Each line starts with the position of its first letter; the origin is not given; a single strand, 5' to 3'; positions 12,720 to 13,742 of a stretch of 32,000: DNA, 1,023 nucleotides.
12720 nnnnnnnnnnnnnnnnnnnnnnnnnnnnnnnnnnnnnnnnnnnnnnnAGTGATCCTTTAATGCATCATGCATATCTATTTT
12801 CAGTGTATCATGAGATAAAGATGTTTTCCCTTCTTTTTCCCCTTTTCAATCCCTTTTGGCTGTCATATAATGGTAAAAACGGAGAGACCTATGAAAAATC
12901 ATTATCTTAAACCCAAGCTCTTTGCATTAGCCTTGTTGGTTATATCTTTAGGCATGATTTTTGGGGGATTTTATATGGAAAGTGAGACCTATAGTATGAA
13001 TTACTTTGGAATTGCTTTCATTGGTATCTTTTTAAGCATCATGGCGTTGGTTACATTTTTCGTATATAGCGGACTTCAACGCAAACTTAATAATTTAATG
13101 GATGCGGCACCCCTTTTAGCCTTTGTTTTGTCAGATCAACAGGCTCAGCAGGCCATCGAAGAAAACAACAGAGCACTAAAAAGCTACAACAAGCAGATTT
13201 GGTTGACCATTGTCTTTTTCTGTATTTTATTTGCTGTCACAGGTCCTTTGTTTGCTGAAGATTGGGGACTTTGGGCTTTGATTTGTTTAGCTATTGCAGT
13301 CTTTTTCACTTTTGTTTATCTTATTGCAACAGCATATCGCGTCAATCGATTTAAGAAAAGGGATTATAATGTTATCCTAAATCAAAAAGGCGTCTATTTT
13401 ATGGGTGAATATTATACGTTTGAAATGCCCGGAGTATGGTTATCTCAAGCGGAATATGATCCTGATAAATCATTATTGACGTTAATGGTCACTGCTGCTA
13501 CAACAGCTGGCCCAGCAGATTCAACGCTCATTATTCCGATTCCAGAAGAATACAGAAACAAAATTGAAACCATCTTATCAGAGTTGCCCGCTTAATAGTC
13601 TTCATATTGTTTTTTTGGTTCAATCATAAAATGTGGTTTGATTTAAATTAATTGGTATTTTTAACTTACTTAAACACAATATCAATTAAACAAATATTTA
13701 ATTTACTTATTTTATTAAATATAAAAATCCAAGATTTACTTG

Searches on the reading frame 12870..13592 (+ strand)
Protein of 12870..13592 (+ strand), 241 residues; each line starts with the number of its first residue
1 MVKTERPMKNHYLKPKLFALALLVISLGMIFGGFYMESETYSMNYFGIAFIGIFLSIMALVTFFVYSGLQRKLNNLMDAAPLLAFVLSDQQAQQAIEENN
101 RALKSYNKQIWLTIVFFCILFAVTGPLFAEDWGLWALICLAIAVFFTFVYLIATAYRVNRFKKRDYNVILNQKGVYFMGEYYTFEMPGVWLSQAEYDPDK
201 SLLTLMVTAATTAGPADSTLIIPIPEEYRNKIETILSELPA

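Call 8: search_protein_families(library=pfam, proteins=[window:12870-13592:+], max_evalue=0.001)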
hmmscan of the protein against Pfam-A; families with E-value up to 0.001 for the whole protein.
window:12870-13592:+ (241 aa): 0 families

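Call 39: search_protein_families(library=pfam, proteins=[window:12870-13592:+], max_evalue=0.01)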
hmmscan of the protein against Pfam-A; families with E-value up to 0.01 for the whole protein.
window:12870-13592:+ (241 aa): 3 families
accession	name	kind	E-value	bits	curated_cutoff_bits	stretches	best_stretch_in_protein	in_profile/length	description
PF13567.11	DUF4131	-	0.0018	18.4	31.6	0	110-167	5-62/165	Domain of unknown function (DUF4131)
PF11139.14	SfLAP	-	0.0019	18.1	35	1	79-121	164-206/213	Sap, sulfolipid-1-addressing protein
PF25044.1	DUF7789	-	0.0092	16.4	25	1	111-165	53-104/129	Domain of unknown function (DUF7789)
